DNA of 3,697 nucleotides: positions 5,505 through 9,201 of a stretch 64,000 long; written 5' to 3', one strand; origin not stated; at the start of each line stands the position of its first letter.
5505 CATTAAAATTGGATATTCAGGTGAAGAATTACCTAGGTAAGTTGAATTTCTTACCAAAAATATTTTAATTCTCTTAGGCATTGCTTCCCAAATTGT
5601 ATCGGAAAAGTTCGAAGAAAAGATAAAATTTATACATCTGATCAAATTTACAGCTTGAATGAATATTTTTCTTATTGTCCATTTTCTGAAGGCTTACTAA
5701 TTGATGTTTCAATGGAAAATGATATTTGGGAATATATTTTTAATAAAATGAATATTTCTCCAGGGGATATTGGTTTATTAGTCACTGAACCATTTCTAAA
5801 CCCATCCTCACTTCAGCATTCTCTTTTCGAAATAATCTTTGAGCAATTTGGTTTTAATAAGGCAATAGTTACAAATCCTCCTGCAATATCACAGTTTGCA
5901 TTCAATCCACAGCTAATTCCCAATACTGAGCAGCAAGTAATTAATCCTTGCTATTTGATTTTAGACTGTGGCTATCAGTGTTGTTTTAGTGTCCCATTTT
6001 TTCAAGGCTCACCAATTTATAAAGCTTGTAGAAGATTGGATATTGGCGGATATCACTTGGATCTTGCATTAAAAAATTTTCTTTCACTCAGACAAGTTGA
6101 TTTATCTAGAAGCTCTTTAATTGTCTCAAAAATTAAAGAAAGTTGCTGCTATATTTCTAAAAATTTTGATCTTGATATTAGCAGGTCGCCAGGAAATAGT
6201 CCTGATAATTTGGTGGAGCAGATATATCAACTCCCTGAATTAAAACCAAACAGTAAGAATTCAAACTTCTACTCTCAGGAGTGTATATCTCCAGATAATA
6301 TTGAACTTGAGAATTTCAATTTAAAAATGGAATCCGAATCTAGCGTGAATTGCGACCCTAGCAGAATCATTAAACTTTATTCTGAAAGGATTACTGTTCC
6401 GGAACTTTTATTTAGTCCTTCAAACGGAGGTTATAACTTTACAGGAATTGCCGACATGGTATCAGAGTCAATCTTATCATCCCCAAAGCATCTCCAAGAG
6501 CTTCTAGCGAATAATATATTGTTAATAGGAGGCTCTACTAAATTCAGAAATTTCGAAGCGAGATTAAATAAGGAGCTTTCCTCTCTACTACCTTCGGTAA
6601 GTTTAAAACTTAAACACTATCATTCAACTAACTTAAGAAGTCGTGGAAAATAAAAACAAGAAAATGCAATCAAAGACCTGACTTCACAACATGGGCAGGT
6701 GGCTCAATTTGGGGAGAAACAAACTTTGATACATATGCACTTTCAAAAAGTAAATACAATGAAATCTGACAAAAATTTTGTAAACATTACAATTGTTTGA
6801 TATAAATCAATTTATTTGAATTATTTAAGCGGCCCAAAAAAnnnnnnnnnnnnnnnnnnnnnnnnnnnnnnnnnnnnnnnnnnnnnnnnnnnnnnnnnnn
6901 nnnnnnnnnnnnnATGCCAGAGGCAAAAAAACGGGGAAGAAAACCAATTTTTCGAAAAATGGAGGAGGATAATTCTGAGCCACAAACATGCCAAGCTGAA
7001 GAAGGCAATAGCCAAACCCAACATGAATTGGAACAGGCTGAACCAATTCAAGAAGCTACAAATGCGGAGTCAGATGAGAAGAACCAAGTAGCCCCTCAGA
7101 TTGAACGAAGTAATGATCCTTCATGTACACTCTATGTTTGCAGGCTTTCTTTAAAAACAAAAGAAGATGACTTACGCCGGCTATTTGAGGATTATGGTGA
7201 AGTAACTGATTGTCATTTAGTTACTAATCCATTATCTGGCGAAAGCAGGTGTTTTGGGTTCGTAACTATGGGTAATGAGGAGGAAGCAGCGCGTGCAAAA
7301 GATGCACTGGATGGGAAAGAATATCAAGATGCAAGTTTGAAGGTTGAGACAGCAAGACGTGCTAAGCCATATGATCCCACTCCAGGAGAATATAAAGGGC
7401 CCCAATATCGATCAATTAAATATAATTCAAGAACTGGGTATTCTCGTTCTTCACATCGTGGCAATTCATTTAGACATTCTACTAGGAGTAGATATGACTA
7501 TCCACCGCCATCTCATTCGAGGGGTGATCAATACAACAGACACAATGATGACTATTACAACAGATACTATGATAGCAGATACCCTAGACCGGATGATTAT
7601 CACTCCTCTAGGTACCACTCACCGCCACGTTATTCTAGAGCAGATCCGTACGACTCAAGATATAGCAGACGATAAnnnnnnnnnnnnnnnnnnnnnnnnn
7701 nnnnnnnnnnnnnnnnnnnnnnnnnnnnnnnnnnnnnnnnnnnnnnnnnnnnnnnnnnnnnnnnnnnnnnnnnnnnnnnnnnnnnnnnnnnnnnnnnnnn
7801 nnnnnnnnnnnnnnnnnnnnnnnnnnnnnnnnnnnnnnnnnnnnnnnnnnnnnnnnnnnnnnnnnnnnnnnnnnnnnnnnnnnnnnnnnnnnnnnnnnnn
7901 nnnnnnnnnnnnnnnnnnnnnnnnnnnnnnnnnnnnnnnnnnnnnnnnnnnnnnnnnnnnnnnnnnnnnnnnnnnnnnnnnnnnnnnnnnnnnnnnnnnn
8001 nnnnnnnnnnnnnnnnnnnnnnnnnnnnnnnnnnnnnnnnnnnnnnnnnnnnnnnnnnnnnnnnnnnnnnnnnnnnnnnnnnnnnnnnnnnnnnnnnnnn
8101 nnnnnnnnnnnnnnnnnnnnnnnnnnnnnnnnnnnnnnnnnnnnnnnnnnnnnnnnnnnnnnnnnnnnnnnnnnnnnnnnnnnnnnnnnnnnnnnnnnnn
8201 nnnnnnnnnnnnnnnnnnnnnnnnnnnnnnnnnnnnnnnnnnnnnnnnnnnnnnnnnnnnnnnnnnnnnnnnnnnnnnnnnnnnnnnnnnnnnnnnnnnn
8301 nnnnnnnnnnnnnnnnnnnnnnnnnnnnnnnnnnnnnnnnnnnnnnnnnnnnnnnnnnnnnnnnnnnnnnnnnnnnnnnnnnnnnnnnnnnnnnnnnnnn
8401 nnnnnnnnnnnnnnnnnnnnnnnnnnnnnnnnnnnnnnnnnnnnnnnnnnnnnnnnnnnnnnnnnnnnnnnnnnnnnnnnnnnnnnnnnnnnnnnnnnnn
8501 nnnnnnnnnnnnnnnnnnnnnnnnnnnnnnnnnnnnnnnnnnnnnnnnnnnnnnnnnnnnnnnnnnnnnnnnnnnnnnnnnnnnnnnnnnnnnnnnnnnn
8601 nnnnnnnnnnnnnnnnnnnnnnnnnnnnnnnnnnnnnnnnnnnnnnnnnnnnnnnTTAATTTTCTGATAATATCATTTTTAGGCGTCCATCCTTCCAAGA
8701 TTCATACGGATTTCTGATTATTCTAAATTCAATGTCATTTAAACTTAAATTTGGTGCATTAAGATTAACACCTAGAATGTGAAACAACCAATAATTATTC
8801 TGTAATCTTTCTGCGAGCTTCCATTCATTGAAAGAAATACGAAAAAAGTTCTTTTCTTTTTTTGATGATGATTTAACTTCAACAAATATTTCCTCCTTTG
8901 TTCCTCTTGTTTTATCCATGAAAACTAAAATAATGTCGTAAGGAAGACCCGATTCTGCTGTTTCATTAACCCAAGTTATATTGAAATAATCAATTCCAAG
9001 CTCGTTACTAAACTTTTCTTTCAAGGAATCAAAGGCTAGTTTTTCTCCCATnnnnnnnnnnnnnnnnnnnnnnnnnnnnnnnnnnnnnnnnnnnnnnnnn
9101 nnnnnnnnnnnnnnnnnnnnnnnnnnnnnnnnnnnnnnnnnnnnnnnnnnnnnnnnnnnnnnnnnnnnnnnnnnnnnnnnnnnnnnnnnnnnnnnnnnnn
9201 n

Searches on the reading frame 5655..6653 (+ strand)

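Call 5: search_protein_families(library=pfam, proteins=[window:5655-6653:+], max_evalue=0.1)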
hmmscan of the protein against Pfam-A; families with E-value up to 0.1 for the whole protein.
window:5655-6653:+ (332 aa): 1 family
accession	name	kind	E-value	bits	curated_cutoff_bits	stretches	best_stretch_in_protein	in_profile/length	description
PF00022.25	Actin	-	1.2e-41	143.1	27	2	9-150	64-194/410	Actin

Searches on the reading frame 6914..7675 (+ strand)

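Call 5: search_protein_families(library=pfam, proteins=[window:6914-7675:+], max_evalue=0.1)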
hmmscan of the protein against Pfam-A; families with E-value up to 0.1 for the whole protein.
window:6914-7675:+ (253 aa): 2 families
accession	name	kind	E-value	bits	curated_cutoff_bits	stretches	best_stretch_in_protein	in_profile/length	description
PF00076.28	RRM_1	-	1.6e-16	60.3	20.7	1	73-142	1-69/70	RNA recognition motif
PF16842.11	RRM_occluded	-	0.0052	17.1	30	1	72-146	3-72/79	Occluded RNA-recognition motif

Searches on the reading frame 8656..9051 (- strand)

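Call 5: search_protein_families(library=pfam, proteins=[window:8656-9051:-], max_evalue=0.1)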
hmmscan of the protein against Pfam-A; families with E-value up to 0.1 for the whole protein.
window:8656-9051:- (131 aa): 1 family
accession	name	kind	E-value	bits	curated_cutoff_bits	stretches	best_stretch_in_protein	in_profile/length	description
PF13020.12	NOV_C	-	1.7e-20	73.3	22.1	1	2-96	1-83/91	Protein NO VEIN, C-terminal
